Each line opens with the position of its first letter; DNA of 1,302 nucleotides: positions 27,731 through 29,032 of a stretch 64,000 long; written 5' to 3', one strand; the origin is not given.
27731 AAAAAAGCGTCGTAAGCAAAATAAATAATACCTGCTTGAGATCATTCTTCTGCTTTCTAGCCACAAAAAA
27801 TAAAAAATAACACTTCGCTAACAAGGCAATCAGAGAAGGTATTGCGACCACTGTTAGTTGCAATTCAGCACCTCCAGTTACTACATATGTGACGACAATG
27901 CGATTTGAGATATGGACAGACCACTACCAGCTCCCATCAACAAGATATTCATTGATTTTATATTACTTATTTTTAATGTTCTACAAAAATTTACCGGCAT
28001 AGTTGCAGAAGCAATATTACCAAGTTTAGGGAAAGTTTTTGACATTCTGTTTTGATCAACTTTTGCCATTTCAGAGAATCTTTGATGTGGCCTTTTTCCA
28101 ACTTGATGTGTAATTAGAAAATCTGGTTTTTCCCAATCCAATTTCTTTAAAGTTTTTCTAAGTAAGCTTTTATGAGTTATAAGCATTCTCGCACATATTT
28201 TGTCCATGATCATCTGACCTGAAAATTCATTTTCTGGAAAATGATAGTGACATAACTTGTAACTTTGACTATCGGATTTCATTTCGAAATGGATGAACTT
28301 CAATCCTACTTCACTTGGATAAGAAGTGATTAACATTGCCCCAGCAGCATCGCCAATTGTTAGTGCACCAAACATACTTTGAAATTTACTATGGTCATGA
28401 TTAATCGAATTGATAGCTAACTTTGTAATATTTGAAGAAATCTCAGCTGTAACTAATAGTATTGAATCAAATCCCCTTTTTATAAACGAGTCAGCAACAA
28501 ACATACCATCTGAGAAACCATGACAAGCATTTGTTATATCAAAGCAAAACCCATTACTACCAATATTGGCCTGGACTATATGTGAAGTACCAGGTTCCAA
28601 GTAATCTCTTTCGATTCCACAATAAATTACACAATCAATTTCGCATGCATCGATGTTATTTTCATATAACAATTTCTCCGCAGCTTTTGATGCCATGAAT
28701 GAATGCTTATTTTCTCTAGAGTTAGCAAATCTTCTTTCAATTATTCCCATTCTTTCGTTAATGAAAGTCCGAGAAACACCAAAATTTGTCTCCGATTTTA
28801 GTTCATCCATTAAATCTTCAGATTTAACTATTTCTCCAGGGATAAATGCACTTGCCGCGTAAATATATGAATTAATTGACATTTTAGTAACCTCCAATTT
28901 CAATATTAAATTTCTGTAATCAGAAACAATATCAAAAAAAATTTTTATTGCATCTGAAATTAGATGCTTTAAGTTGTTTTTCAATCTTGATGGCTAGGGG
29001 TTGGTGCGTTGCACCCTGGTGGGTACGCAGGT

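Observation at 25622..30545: AT-rich island with a stand-alone KAS III-type condensing enzyme among three paralogous 7-TM/Fis-HTH membrane proteins (candidate lipid-signal synthase plus in-membrane receptor-regulator module)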

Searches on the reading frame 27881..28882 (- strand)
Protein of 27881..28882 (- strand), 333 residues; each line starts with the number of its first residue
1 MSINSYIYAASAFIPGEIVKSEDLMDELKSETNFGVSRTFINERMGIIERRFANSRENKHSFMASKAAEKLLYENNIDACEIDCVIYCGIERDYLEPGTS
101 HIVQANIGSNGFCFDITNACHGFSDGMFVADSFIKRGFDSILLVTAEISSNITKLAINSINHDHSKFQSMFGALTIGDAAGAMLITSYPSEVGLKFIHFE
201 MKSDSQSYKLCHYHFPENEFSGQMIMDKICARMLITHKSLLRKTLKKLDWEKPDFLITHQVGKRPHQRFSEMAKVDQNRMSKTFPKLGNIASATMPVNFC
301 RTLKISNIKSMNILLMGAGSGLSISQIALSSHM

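Call 3: search_protein_families(library=pfam, proteins=[window:27881-28882:-], max_evalue=1)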
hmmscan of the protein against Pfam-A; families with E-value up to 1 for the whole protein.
window:27881-28882:- (333 aa): 2 families
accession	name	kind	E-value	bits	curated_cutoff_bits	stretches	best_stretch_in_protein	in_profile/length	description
PF08545.16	ACP_syn_III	-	5.2e-12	45.9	24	1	114-204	1-79/80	3-Oxoacyl-[acyl-carrier-protein (ACP)] synthase III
PF08541.16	ACP_syn_III_C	-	7.2e-10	39.3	26.6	1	248-327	6-86/90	3-Oxoacyl-[acyl-carrier-protein (ACP)] synthase III C terminal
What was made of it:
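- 27881..28882 (-): OleA/PpyS-like thiolase (KAS III fold), 333 aa; predicted head-to-head Claisen condensing enzyme. ACP_syn_III and ACP_syn_III_C (call 3).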

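Call 4: search_protein_families(library=ncbifam, proteins=[window:27881-28882:-], max_evalue=1)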
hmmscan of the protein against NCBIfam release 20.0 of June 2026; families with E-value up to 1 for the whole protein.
window:27881-28882:- (333 aa): 12 families
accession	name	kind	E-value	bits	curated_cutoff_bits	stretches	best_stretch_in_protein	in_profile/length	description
NF006720.0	PRK09258.1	equivalog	1.3e-47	162.7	285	1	7-328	8-335/338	3-oxoacyl-ACP synthase III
NF006829.0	PRK09352.1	subfamily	1.6e-39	135.8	249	1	4-328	4-318/322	beta-ketoacyl-ACP synthase 3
TIGR00747.1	fabH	subfamily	1.4e-34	119.6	292.1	1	5-326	3-317/322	beta-ketoacyl-ACP synthase III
NF004623.0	PRK05963.1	equivalog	2.5e-24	86.2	437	1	26-323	21-320/328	beta-ketoacyl-ACP synthase III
NF005541.0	PRK07204.1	equivalog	9.8e-23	81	402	1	9-329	9-327/329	beta-ketoacyl-ACP synthase III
NF005308.0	PRK06840.1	equivalog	6.6e-17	61.6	315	1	5-187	5-174/339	3-oxoacyl-ACP synthase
NF009519.0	PRK12880.1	equivalog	1.1e-12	47.9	436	1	44-152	44-154/353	beta-ketoacyl-ACP synthase III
NF005703.0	PRK07515.1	equivalog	3.3e-10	39.4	304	1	35-153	63-190/373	beta-ketoacyl-ACP synthase III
NF003274.0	PRK04262.1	equivalog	1e-08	34.6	244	1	34-322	26-299/347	hydroxymethylglutaryl-CoA synthase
TIGR01835.1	HMG-CoA-S_prok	equivalog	0.00011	21.2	360.35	1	49-192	37-167/382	hydroxymethylglutaryl-CoA synthase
TIGR02817.1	adh_fam_1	subfamily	0.076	12.4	284.05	0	6-68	268-327/336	zinc-binding alcohol dehydrogenase family protein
NF010190.0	PRK13669.1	equivalog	0.093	12.9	96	1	64-90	16-42/78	hypothetical protein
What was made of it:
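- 27881..28882 (-): Below all FabH cutoffs (call 4).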

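Call 6: find_encoding_contigs(protein=window:27881-28882:-, flank=10000, max_places=6)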
Protein window:27881-28882:- (333 aa): no gene with exactly this product is on record in the collection.

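Call 21: find_homologous_proteins(query=window:27881-28882:-)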
Query window:27881-28882:- (333 aa): 28 proteins with E <= 0.001 among 1124 candidates.
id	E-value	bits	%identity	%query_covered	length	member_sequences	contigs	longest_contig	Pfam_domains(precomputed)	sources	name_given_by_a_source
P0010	2.6e-220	748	100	100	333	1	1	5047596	PF08545.17,PF08541.17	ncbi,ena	-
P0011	6.9e-185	632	84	99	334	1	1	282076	PF08545.17,PF08541.17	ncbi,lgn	-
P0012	3.5e-143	495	67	99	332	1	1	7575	PF08545.17,PF08541.17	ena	-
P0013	8.6e-130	451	59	100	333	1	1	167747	PF08545.17,PF08541.17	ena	-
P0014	1.6e-122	427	57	99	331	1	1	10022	PF08545.17,PF08541.17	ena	-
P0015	8.8e-75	270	44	97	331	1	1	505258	PF08545.17,PF00108.30,PF08541.17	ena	-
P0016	5.0e-74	267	44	98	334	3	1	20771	PF08545.17,PF00108.30,PF08541.17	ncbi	-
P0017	8.6e-70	254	43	98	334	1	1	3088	PF08545.17,PF00108.30,PF08541.17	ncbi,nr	ncbi:MAG: ketoacyl-ACP synthase III [Pseudomonadales bacterium]|nr:ketoacyl-ACP synthase III [Pseudo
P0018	1.7e-69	253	43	99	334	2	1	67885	PF08545.17,PF00108.30,PF08541.17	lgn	-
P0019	5.8e-69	251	41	98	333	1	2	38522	PF08545.17,PF08541.17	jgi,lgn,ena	-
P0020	8.3e-68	247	41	97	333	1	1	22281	PF08545.17,PF00108.30,PF08541.17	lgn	-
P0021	3.5e-64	235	40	97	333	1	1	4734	PF08545.17,PF08541.17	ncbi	ncbi:MAG: ketoacyl-ACP synthase III [Gammaproteobacteria bacterium]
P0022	6.1e-64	234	41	98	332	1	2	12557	PF08545.17,PF08541.17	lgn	-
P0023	4.5e-63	231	40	98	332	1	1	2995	PF08545.17,PF08541.17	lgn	-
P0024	5.5e-61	225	39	97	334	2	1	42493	PF08545.17,PF00108.30,PF08541.17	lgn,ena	-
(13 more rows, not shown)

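Call 22: find_encoding_contigs(protein=P0012, flank=8000, max_places=2)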
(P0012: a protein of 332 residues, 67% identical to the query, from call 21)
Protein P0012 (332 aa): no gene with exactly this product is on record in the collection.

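Call 23: find_encoding_contigs(protein=P0014, flank=8000, max_places=2)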
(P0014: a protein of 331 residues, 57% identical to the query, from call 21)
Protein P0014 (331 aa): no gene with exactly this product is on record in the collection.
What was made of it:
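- Tried and rejected: Exact look-ups of P0012 and P0014 found no contigs (calls 22, 23).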

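Call 24: find_encoding_contigs(protein=P0015, flank=8000, max_places=2)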
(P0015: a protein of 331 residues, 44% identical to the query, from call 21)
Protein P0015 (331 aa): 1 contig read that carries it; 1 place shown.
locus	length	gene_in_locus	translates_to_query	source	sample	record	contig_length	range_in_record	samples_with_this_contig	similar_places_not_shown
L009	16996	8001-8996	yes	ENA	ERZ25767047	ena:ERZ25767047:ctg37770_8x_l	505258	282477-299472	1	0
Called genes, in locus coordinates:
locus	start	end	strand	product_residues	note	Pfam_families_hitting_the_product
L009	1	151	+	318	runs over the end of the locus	-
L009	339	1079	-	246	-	PF10099:RskA_C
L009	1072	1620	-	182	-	PF04542:Sigma70_r2, PF08281:Sigma70_r4_2 (weak), PF04545:Sigma70_r4 (weak)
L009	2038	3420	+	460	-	PF25062:ARM_TT21_N (faint), PF12895:ANAPC3 (faint), PF07719:TPR_2 (faint), PF13181:TPR_8 (faint), PF13428:TPR_14 (faint), PF00515:TPR_1 (faint), PF14559:TPR_19 (faint), PF13424:TPR_12 (faint), +1 more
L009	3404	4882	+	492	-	PF14224:DUF4331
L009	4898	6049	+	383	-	PF13795:HupE_UreJ_2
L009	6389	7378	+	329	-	PF02615:Ldh_2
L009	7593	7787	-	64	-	-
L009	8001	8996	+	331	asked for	PF00108:Thiolase_N (faint), PF08545:ACP_syn_III, PF08541:ACP_syn_III_C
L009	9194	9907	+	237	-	-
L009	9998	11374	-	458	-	PF11376:DUF3179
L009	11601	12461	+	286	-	PF00941:FAD_binding_5, PF03450:CO_deh_flav_C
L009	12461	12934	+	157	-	PF00111:Fer2, PF01799:Fer2_2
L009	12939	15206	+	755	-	PF01315:Ald_Xan_dh_C, PF02738:MoCoBD_1, PF20256:MoCoBD_2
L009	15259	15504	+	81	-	PF02597:ThiS (weak)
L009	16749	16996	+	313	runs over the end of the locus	PF05990:DUF900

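Call 28: search_protein_families(library=pfam, proteins=[L009:9194-9907:+], max_evalue=0.01)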
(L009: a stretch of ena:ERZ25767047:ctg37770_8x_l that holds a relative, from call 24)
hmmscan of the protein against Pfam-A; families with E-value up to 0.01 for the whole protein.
L009:9194-9907:+ (237 aa): 0 families

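Call 33: find_encoding_contigs(protein=P0018, flank=8000, max_places=2)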
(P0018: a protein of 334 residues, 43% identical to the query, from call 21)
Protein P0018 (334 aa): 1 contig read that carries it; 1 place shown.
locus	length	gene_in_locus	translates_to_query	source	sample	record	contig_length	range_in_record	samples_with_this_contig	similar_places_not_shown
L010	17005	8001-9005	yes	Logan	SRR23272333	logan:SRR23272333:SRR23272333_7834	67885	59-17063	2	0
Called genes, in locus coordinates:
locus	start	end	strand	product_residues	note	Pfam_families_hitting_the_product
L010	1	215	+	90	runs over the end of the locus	?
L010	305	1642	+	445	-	PF02754:CCG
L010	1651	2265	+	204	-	PF12007:DUF3501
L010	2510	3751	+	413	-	PF00144:Beta-lactamase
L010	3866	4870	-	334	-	PF00158:Sigma54_activat, PF01078:Mg_chelatase (weak), PF14532:Sigma54_activ_2, PF07724:AAA_2 (weak), PF07728:AAA_5, PF25601:AAA_lid_14, PF02954:HTH_8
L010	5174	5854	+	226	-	PF04012:PspA_IM30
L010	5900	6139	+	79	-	PF06667:PspB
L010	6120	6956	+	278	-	PF04024:PspC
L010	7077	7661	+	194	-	PF14803:Zn_ribbon_Nudix, PF00293:NUDIX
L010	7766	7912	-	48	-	-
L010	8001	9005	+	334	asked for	PF00108:Thiolase_N (weak), PF08545:ACP_syn_III, PF08541:ACP_syn_III_C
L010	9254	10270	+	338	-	PF16927:HisKA_7TM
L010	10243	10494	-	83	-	-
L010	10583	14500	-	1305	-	PF18076:FGAR-AT_N, PF18072:FGAR-AT_linker, PF02769:AIRS_C, PF22689:FGAR-AT_PurM_N-like, PF02769:AIRS_C, PF13507:GATase_5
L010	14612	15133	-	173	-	-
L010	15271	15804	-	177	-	PF00383:dCMP_cyt_deam_1, PF14437:MafB19-deam, PF14439:Bd3614-deam (weak)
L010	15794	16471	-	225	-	PF19700:DUF6198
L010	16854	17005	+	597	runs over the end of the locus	PF00512:HisKA, PF02518:HATPase_c, PF00072:Response_reg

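Call 34: find_encoding_contigs(protein=P0016, flank=8000, max_places=2)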
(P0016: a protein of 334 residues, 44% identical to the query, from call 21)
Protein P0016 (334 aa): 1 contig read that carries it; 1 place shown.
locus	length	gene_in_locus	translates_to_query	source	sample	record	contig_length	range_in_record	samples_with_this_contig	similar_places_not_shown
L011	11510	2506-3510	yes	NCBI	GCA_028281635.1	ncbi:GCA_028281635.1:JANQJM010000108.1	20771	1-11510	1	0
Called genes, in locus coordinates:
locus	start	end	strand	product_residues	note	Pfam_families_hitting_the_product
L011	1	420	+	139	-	?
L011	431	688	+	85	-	PF06667:PspB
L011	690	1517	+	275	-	PF04024:PspC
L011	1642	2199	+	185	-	PF14803:Zn_ribbon_Nudix (weak), PF00293:NUDIX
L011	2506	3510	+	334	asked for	PF00108:Thiolase_N (weak), PF08545:ACP_syn_III, PF08541:ACP_syn_III_C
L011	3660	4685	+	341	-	-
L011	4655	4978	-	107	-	-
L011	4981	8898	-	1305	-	PF18076:FGAR-AT_N, PF18072:FGAR-AT_linker, PF02769:AIRS_C, PF22689:FGAR-AT_PurM_N-like, PF02769:AIRS_C, PF13507:GATase_5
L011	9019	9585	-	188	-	-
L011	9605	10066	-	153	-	PF00383:dCMP_cyt_deam_1, PF14437:MafB19-deam, PF14439:Bd3614-deam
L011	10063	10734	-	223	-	PF19700:DUF6198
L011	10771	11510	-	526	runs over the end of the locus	PF00117:GATase, PF07722:Peptidase_C26, PF02540:NAD_synthase, PF03054:tRNA_Me_trans (faint), PF00958:GMP_synt_C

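Call 35: search_protein_families(library=pfam, proteins=[L010:9254-10270:+, L011:3660-4685:+], max_evalue=1)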
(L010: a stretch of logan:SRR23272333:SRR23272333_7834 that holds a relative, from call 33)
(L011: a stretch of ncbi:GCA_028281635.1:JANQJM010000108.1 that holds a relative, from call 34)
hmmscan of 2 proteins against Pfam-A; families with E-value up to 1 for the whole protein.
L010:9254-10270:+ (338 aa): 8 families
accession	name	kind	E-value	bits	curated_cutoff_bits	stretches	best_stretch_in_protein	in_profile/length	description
PF16927.11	HisKA_7TM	-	8.6e-11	42.5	28.6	1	10-226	6-222/224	N-terminal 7TM region of histidine kinase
PF02954.25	HTH_8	-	4.7e-05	23.5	22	1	269-304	3-38/42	Bacterial regulatory protein, Fis family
PF20432.4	Xre-like-HTH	-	0.0018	19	25.8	1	275-306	14-46/63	Antitoxin Xre-like helix-turn-helix domain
PF13384.12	HTH_23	-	0.01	16.1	24.6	1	275-306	10-39/50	Homeodomain-like domain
PF14549.12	P22_Cro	-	0.016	15.4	30.2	1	278-310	4-35/60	DNA-binding transcriptional regulator Cro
PF18024.7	HTH_50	-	0.033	14.3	27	1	263-306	3-45/50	Helix-turn-helix domain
PF04545.22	Sigma70_r4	-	0.22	11.5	24.1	1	282-306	18-42/50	Sigma-70, region 4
PF02937.20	COX6C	-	0.57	10.8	22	0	86-108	3-25/70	Cytochrome c oxidase subunit VIc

L011:3660-4685:+ (341 aa): 7 families
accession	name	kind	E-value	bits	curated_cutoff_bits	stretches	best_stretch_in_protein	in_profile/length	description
PF16927.11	HisKA_7TM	-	1.5e-09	38.5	28.6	1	9-227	5-222/224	N-terminal 7TM region of histidine kinase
PF02954.25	HTH_8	-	0.00017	21.7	22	1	272-305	5-38/42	Bacterial regulatory protein, Fis family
PF18024.7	HTH_50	-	0.0024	18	27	1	264-307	3-45/50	Helix-turn-helix domain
PF20432.4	Xre-like-HTH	-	0.0078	16.9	25.8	1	270-308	8-47/63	Antitoxin Xre-like helix-turn-helix domain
PF02042.20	RWP-RK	-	0.038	14.3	29.3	1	278-308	5-35/49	RWP-RK domain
PF14549.12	P22_Cro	-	0.087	13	30.2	1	279-309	4-33/60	DNA-binding transcriptional regulator Cro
PF20772.2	TACO1_YebC_N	-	0.19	12.6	36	1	237-270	18-51/73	TACO1/YebC protein N-terminal domain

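Call 39: search_solved_structures(query=window:27881-28882:-, max_evalue=0.00001, show_alignments=3)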
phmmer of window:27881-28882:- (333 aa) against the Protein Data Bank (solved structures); distinct sequences matched with E-value up to 0.00001: 53.
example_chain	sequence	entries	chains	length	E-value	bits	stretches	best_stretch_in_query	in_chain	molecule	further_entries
3row_A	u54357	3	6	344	1.6e-25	93.2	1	22-326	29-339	3-oxoacyl-[ACP] synthase III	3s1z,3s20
3s21_A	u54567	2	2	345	1.6e-25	93.2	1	22-326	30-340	3-oxoacyl-[ACP] synthase III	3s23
5vxf_A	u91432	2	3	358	4.9e-25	91.7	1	22-326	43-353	3-oxoacyl-[ACP] synthase III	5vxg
5vxh_A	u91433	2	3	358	4.9e-25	91.7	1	22-326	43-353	3-oxoacyl-[ACP] synthase III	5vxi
5vxd_A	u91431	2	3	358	1.3e-24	90.3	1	22-326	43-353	3-oxoacyl-[ACP] synthase III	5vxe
6b2s_A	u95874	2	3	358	1.4e-24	90.1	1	22-326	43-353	3-oxoacyl-[ACP] synthase III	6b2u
6b2t_A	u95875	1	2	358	2.4e-24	89.4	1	22-326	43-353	3-oxoacyl-[ACP] synthase III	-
6b2r_A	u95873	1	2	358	2.8e-24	89.2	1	22-326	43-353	3-oxoacyl-[ACP] synthase III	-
4kti_A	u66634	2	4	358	3.3e-24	88.9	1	22-326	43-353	3-oxoacyl-[ACP] synthase III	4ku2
4ktm_A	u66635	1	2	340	3.9e-24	88.7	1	22-326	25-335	3-oxoacyl-[ACP] synthase III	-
4ku3_A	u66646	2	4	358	4.6e-24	88.5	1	22-326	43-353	3-oxoacyl-[ACP] synthase III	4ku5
3fk5_A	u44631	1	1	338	7.9e-24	87.7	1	33-326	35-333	3-oxoacyl-synthase III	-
8vd9_A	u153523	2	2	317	2.2e-21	79.6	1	11-329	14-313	Beta-ketoacyl-[acyl-carrier-protein] synthase III 1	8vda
2ebd_A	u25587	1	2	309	8.1e-21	77.8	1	33-325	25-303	3-oxoacyl-[acyl-carrier-protein] synthase 3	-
5bqs_A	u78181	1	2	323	1.7e-19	73.5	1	11-327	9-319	3-oxoacyl-[acyl-carrier-protein] synthase 3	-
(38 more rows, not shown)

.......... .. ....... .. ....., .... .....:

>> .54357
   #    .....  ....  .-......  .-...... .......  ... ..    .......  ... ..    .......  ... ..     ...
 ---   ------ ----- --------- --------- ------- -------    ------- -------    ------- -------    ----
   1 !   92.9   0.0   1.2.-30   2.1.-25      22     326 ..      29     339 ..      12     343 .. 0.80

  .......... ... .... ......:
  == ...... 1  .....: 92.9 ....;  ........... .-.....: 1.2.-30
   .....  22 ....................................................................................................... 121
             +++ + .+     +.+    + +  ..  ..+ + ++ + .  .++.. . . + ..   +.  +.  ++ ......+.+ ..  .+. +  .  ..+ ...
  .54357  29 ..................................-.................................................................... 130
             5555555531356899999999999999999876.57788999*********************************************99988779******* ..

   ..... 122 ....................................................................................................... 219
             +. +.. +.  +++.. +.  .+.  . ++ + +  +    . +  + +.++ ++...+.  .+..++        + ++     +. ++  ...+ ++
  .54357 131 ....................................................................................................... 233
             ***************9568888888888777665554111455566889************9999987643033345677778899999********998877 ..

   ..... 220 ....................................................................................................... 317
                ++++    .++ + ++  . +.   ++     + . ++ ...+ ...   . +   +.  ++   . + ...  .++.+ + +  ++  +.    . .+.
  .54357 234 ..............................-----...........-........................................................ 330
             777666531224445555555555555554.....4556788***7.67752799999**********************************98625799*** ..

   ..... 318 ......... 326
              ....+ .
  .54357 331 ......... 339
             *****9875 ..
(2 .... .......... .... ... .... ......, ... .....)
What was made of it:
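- On OleA thiolase: The 5VXF chain carries Gln at that position (call 39).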

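Call 45: find_related_loci(query=A5, collection=metagenome_contigs, flank=5000)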
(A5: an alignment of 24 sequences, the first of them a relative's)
Query A5 (333 aa) in metagenome_contigs; peptide patterns used: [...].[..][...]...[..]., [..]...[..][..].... (x = any residue, [..] = any of these).
600 stretches matched a pattern (row limit reached: there are more); 552 encode a relative of the query (tblastn E <= 1e-3); the best 80 are kept; 80 distinct loci.
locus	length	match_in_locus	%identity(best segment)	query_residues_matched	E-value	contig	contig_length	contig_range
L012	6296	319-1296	41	4-329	3e-75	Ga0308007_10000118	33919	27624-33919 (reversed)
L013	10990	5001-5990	41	1-329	2e-74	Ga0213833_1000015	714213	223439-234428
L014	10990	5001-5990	40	1-329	4e-72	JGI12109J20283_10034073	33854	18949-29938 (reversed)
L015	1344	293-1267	39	4-329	3e-77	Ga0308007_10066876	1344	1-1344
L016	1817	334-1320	35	5-328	4e-64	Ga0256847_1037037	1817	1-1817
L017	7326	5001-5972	37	1-323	2e-60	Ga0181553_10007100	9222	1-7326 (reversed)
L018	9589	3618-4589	38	5-329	3e-60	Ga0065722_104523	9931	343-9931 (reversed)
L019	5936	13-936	36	15-323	7e-60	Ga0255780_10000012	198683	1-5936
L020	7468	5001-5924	35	15-323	2e-58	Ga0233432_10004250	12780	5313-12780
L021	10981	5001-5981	37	5-330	6e-58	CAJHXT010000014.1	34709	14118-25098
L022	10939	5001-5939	36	4-317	3e-56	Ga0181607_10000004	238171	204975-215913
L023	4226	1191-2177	36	3-330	2e-53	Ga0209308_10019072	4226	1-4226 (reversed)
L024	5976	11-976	35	13-329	1e-49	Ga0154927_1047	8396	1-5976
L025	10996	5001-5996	34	4-329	2e-47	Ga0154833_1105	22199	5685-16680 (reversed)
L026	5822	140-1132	32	4-329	4e-42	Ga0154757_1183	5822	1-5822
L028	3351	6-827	35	63-329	1e-41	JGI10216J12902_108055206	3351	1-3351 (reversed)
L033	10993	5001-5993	33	4-329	4e-41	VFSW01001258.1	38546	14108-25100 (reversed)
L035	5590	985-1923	31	15-322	2e-33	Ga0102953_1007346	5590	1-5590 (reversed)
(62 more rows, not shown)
